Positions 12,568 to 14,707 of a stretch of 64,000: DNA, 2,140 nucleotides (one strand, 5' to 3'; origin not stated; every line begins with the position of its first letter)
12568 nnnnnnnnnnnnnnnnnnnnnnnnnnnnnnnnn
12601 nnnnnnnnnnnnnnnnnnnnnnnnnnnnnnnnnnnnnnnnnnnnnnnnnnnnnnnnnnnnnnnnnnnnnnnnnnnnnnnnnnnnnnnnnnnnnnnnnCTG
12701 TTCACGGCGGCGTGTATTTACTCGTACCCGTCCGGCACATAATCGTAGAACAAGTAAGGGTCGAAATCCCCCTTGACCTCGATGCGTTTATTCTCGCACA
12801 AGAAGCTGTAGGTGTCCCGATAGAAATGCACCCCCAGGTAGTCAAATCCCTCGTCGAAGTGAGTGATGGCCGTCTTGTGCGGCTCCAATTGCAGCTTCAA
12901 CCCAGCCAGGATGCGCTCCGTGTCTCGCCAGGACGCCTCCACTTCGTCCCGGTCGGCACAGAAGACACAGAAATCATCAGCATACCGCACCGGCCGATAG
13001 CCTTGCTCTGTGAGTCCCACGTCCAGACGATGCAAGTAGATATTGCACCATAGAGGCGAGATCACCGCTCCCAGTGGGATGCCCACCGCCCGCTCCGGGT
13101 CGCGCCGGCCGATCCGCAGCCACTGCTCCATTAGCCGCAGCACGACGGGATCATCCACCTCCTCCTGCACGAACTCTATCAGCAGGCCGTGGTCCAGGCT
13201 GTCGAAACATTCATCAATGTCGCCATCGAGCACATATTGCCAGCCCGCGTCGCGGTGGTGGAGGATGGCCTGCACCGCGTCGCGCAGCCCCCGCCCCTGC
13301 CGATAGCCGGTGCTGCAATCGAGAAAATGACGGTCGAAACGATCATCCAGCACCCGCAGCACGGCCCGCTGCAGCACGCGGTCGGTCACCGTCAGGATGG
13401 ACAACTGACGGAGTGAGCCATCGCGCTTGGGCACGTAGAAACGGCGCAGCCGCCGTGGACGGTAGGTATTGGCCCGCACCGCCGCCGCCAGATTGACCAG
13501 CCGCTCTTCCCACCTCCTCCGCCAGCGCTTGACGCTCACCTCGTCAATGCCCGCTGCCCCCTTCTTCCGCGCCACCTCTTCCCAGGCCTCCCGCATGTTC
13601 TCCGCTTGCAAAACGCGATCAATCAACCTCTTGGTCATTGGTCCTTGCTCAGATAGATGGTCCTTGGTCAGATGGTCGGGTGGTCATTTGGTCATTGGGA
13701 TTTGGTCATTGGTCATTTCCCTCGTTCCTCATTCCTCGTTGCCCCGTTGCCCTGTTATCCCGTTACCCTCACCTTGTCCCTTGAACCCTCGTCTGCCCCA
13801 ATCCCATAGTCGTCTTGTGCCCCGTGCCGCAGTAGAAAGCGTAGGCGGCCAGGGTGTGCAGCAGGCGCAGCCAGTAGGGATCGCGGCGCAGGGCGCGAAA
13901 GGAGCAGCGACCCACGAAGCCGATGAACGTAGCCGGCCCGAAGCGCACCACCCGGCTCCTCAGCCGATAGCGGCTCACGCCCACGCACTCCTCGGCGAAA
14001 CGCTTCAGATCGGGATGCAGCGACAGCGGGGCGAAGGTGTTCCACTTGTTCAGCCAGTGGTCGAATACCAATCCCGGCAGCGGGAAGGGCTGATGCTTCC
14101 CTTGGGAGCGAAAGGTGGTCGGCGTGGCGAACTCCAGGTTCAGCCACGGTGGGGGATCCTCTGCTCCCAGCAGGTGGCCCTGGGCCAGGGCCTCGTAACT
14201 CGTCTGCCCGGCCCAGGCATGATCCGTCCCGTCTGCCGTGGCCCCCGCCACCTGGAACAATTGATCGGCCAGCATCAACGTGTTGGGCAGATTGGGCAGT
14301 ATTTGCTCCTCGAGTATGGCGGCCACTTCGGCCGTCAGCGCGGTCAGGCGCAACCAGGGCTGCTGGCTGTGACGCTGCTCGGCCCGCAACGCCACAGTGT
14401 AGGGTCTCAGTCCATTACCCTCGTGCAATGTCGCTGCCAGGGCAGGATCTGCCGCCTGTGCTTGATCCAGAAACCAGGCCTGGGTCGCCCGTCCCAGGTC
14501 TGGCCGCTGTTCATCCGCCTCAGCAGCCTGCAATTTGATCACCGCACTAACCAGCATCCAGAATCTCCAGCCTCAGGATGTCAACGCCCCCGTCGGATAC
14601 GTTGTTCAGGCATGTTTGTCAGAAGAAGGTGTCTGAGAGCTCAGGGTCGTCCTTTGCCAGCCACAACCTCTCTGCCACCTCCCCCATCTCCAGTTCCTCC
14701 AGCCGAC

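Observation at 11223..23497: Type III-B Cmr locus with stand-alone RT, Cas1, Cas2, Cas6 and non-canonical gene order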

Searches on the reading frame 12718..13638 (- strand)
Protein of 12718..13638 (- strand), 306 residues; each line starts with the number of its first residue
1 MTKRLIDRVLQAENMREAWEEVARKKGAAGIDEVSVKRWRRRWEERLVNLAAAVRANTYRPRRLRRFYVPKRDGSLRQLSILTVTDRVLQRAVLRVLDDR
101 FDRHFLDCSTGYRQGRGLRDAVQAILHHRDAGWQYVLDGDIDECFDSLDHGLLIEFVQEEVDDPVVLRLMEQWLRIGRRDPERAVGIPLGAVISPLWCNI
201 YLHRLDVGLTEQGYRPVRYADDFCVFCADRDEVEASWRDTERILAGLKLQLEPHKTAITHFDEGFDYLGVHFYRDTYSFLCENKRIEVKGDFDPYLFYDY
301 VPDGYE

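Call 6: search_protein_families(library=pfam, proteins=[window:12718-13638:-], max_evalue=0.01)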
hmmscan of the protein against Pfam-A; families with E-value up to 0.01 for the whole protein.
window:12718-13638:- (306 aa): 1 family
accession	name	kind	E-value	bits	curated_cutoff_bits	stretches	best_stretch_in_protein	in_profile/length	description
PF00078.32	RVT_1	-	8.5e-32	111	29.6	1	69-272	1-205/205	Reverse transcriptase (RNA-dependent DNA polymerase)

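Call 7: search_protein_families(library=ncbifam, proteins=[window:12718-13638:-], max_evalue=0.01)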
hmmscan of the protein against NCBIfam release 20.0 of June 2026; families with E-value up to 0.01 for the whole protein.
window:12718-13638:- (306 aa): 9 families
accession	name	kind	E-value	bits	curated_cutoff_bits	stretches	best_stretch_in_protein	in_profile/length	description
TIGR04416.1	group_II_RT_mat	equivalog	6.7e-78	262.3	300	1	13-275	2-270/353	group II intron reverse transcriptase/maturase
NF038233.2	retron_St85_RT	exception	7.3e-16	58.3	235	1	60-251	21-206/289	retron St85 family RNA-directed DNA polymerase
NF041749.1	Drt4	equivalog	1.8e-13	50.3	450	1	130-260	133-268/489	antiviral reverse transcriptase Drt4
NF041747.1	Drt3a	equivalog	2.9e-12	46.6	200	1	129-274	106-264/412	antiviral reverse transcriptase Drt3a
NF041746.1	Drt2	equivalog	5.3e-10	39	390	1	182-262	219-302/416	antiviral reverse transcriptase Drt2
NF042941.1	Retron_TIR_antiphage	equivalog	2.4e-07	29.9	600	1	60-227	25-184/464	TIR domain-containing anti-phage reverse transcriptase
NF038237.1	retron_Ec67_fus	exception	0.001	17.6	450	1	64-224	37-202/572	retron Ec67 family RNA-directed DNA polymerase/endonuclease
NF041750.1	Drt5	equivalog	0.0021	17.1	550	1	130-260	123-252/484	antiviral reverse transcriptase Drt5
NF041748.1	Drt3b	equivalog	0.0077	15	350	0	211-258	267-314/647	antiviral reverse transcriptase Drt3b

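Call 8: search_protein_families(library=padloc, proteins=[window:12718-13638:-], max_evalue=0.01)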
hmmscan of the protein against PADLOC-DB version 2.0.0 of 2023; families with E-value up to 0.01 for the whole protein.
window:12718-13638:- (306 aa): 81 families (the best 25 are shown)
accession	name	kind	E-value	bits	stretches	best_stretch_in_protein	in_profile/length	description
PDLC01136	RT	-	9.4e-86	285.5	1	6-275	2-261/263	RT (reverse transcriptase)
PDLC02063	Cas1_IIIb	-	5.9e-52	175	1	15-286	14-288/617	-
PDLC03779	RT_UG4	-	2.9e-35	119.9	1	12-276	3-262/307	DRT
PDLC03754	RT_UG17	-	2.1e-34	117.1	1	3-278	4-276/429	DRT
PDLC03756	RT_UG19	-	2.5e-32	110.7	2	125-266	138-282/562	DRT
PDLC03759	RT_UG21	-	1.6e-29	101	2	131-262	140-268/503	DRT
PDLC03764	RT_UG26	-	6.3e-27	92.3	1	13-275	7-275/398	DRT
PDLC03688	HEase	-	1.1e-26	91.8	1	42-206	62-230/599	homing endonuclease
PDLC03766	Drt9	-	2.2e-26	90.7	1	50-253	74-273/488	DRT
PDLC03755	RT_UG18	-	1e-25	88.8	1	16-274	6-263/295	DRT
PDLC01607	RT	-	1.2e-23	82.1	1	69-272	1-161/161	"CAS-I,CAS-II,CAS-III,CAS-IV,CAS-V,CAS-VI; acquisition_associated"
PDLC03761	RT_UG23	-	2.7e-20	70.4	1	12-268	4-271/489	DRT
PDLC03760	RT_UG22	-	3.7e-20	70.4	1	50-262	45-243/476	DRT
PDLC03785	RT_UG9_large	-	1.3e-19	68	1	53-276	283-513/772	DRT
PDLC03758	RT_UG20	-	1e-16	59.1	1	46-260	46-269/511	DRT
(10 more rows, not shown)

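Call 41: find_homologous_proteins(query=window:12718-13638:-)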
Query window:12718-13638:- (306 aa): 727 proteins with E <= 0.001 among 6113 candidates; the best 120 are listed.
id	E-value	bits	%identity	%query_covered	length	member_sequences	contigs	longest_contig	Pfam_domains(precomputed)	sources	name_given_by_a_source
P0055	4.7e-182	622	89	98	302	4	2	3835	PF00078.33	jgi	jgi:group II intron reverse transcriptase/maturase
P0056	1.0e-180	618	87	99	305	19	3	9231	PF00078.33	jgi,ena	-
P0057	4.3e-176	603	87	98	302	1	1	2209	PF00078.33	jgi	jgi:group II intron reverse transcriptase/maturase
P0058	4.4e-176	603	86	99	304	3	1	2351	PF00078.33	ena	-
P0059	4.6e-173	593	85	98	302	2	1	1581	PF00078.33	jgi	jgi:group II intron reverse transcriptase/maturase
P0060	2.2e-170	584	84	98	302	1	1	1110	PF00078.33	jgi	-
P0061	1.6e-165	568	81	99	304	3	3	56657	PF00078.33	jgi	jgi:group II intron reverse transcriptase/maturase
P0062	1.4e-160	552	82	95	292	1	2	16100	PF00078.33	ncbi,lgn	-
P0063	1.6e-159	548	77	99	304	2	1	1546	PF00078.33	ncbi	-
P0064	4.7e-158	544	75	99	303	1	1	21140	PF00078.33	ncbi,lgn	-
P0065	3.2e-156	537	77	99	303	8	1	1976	PF00078.33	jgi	jgi:group II intron reverse transcriptase/maturase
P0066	1.4e-154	532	76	99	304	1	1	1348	PF00078.33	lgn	-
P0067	1.2e-153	529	76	99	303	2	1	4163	PF00078.33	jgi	-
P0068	1.7e-153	529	76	99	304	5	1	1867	PF00078.33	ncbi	-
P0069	3.7e-153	527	76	99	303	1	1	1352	PF00078.33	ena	-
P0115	3.4e-124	432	64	99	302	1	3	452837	PF00078.33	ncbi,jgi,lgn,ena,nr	ncbi:MAG: hypothetical protein HXY35_13670 [Chloroflexi bacterium]|nr:hypothetical protein [Chlorofl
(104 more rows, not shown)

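Call 43: find_encoding_contigs(protein=P0115, flank=10000, max_places=1)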
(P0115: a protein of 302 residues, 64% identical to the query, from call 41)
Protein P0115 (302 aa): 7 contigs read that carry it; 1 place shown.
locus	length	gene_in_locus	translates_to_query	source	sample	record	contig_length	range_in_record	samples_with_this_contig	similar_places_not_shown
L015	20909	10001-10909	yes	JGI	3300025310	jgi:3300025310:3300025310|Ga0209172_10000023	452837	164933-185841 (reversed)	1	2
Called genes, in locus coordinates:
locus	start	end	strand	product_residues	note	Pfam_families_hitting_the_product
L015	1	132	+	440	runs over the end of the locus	PF01882:DUF58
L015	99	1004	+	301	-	PF00753:Lactamase_B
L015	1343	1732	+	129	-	PF18291:HU-HIG, PF00216:Bac_DNA_binding (weak)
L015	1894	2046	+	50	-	-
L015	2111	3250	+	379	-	PF03787:RAMPs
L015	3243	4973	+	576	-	PF12469:Cmr2_N, PF18182:mCpol, PF22335:Cas10-Cmr2_palm2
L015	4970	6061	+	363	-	PF09700:Cas_Cmr3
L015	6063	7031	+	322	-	PF03787:RAMPs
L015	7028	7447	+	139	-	PF09701:Cas_Cmr5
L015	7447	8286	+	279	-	PF03787:RAMPs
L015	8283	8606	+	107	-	PF08960:STIV_B116-like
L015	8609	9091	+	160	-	PF18145:SAVED (weak)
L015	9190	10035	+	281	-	PF19308:CRISPR_Cas6_N (faint), PF10040:CRISPR_Cas6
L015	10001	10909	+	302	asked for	PF00078:RVT_1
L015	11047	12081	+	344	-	PF01867:Cas_Cas1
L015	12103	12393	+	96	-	PF09827:CRISPR_Cas2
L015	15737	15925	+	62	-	-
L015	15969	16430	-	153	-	-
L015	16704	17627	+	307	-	PF02729:OTCace_N, PF00185:OTCace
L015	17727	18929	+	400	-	PF00202:Aminotran_3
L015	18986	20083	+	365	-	PF05222:AlaDh_PNT_N, PF01262:AlaDh_PNT_C, PF01488:Shikimate_DH (faint), PF13241:NAD_binding_7 (faint)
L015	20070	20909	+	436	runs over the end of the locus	PF02550:AcetylCoA_hydro, PF13336:AcetylCoA_hyd_C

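Call 44: find_encoding_contigs(protein=P0061, flank=10000, max_places=1)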
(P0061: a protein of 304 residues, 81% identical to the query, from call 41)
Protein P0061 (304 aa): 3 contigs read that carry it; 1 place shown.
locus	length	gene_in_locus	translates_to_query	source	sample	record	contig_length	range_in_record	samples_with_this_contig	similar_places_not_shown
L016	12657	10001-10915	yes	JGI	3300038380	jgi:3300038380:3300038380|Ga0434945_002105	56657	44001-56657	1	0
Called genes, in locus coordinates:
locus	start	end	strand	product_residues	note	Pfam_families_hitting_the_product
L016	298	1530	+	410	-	PF03787:RAMPs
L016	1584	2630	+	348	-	PF03787:RAMPs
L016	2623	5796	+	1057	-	-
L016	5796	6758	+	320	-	PF03787:RAMPs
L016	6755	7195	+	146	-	-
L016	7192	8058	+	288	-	-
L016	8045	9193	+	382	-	-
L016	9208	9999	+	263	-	PF10040:CRISPR_Cas6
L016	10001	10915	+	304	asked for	PF00078:RVT_1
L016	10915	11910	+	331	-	PF01867:Cas_Cas1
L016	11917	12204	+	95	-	PF09827:CRISPR_Cas2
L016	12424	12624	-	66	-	-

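Call 97: search_solved_structures(query=window:12718-13638:-, max_evalue=0.00001, show_alignments=1)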
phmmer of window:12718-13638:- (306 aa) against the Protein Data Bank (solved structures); distinct sequences matched with E-value up to 0.00001: 18.
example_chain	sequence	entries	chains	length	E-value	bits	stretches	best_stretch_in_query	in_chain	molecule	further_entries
6ar1_A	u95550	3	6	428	6.6e-39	137.2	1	5-259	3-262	GsI-IIC RT | Trt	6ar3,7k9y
5hhl_A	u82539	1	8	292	9.6e-39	136.6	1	2-276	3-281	Retron-type reverse transcriptase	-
7uim_D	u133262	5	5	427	2.9e-38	135.1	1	2-277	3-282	Group II intron reverse transcriptase/maturase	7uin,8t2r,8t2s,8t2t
5hhj_A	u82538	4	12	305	4e-38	134.6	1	2-278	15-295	Retron-type reverse transcriptase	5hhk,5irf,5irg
7kft_D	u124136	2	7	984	5.1e-29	104.7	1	7-277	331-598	Cas6-RT-Cas1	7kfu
5g2x_C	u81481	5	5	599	1.4e-27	100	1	43-207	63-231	GROUP II INTRON-ENCODED PROTEIN LTRA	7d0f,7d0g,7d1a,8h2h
6me0_C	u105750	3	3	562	5.3e-27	98.1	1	44-274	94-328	Maturase reverse transcriptase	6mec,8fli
9ioa_A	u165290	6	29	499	3.8e-12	49.3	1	49-233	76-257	RNA-dependent DNA polymerase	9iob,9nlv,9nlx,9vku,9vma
8ub7_A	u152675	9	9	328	5.4e-12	48.8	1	3-273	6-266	Reverse transcriptase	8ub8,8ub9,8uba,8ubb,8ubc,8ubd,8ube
9d5x_A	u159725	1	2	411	1.2e-11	47.7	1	8-270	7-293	Group II intron-like 4 reverse transcriptase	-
9d4s_A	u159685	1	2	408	1.3e-11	47.5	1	10-270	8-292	Group II intron-like 4 reverse transcriptase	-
8bgj_A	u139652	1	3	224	4.3e-08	36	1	69-227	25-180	RNA-directed DNA polymerase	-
9vhe_A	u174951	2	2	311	1.3e-06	31.1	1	60-269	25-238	Retron Ec78 reverse transcriptase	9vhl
21ou_A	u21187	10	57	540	2.5e-06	30.1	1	183-261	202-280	Reverse transcriptase domain-containing protein | UG15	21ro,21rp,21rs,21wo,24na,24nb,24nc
9vdo_A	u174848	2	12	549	2.6e-06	30.1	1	183-261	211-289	Reverse transcriptase domain-containing protein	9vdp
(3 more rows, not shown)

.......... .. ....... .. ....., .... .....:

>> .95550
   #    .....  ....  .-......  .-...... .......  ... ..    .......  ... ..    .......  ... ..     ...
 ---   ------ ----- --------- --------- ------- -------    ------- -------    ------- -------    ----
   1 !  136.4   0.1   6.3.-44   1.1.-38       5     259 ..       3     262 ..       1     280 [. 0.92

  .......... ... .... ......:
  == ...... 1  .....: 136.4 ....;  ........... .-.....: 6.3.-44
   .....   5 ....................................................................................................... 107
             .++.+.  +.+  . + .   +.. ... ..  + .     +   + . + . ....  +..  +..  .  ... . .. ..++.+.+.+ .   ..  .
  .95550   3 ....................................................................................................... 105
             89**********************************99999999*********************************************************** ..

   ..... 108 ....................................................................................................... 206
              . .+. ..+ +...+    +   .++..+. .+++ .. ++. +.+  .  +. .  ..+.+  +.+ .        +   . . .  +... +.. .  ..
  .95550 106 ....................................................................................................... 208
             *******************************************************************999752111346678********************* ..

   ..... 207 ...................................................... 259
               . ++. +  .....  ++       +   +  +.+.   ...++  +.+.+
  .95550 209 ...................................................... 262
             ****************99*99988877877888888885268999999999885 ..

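Call 102: list_cluster_members(proteins=[P0001, window:12718-13638:-, window:18080-21061:-])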
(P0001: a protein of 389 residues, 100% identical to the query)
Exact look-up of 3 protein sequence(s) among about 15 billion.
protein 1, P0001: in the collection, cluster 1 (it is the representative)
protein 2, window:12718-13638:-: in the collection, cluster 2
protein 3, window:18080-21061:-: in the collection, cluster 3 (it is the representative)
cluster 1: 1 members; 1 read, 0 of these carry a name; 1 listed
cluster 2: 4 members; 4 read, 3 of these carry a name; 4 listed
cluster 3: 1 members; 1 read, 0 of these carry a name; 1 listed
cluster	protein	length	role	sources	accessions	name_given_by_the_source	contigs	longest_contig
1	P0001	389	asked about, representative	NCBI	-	-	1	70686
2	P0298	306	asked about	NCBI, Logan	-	-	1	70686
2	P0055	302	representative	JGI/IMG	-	group II intron reverse transcriptase/maturase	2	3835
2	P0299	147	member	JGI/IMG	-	RNA-directed DNA polymerase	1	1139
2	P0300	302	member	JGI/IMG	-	group II intron reverse transcriptase/maturase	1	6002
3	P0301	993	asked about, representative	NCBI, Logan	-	-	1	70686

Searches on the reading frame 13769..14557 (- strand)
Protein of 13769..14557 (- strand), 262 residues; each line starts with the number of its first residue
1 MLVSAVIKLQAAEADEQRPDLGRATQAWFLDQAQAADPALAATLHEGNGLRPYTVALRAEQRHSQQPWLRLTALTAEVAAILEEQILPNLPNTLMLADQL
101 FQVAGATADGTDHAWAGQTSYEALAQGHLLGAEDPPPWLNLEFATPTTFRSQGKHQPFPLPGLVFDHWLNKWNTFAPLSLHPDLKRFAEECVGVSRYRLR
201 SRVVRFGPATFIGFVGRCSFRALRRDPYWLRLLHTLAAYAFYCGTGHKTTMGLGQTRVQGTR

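Call 6: search_protein_families(library=pfam, proteins=[window:13769-14557:-], max_evalue=0.01)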
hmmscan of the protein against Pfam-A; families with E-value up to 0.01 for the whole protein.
window:13769-14557:- (262 aa): 1 family
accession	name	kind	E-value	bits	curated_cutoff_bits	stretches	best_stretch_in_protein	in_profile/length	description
PF10040.14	CRISPR_Cas6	-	1.6e-20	74.1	25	1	141-256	1-89/89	CRISPR-associated endoribonuclease Cas6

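Call 7: search_protein_families(library=ncbifam, proteins=[window:13769-14557:-], max_evalue=0.01)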
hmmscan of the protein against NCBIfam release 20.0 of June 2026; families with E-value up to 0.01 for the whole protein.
window:13769-14557:- (262 aa): 1 family
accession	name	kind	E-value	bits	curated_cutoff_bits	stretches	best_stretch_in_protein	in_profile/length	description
TIGR01877.1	cas_cas6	equivalog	2.8e-13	50.8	58.65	1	139-256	83-199/200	CRISPR-associated endoribonuclease Cas6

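Call 8: search_protein_families(library=padloc, proteins=[window:13769-14557:-], max_evalue=0.01)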
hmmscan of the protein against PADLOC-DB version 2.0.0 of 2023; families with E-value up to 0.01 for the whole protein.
window:13769-14557:- (262 aa): 13 families
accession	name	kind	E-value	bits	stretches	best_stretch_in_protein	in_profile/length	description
PDLC02044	Cas6d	-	5.3e-33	112.6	1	2-259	6-258/260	-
PDLC02042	Cas6d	-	8e-25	86.1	1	68-257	85-269/271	-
PDLC01650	Cas6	-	1.9e-23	81.4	1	141-254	1-102/102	"CAS-I,CAS-II,CAS-III,CAS-IV,CAS-V,CAS-VI; crRNAmaturation"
PDLC01466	Cas6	-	6.2e-22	76.3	1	25-259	19-220/223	"CAS-I,CAS-II,CAS-III,CAS-IV,CAS-V,CAS-VI; crRNAmaturation"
PDLC01781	Cas6_IIIa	-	1.7e-17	62.2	1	17-258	15-240/241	-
PDLC00956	Cas6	-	7.3e-14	50.8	1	139-256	83-199/200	CRISPR-associated endoribonuclease Cas6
PDLC01265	Cas6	-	8e-14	50.9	1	134-256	76-178/179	"CAS-I,CAS-II,CAS-III,CAS-IV,CAS-V,CAS-VI; crRNAmaturation"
PDLC01717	typeIV_Cas6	-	1.1e-09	36.2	1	91-257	85-247/259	Cas6_6_IVD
PDLC01780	Cas6_IIIa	-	1.1e-08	33.2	1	140-260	131-251/262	-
PDLC01200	Cas6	-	9.8e-08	29.5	1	137-259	138-270/273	"CAS-I,CAS-III-B; crRNAmaturation"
PDLC02043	Cas6d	-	1.1e-05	23.4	1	82-258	87-269/273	-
PDLC02100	Cas6a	-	0.00039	18.4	1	152-259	146-248/252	-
PDLC01477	Cas6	-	0.00065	17.3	1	116-259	146-295/296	"CAS-I,CAS-II,CAS-III,CAS-IV,CAS-V,CAS-VI; crRNAmaturation"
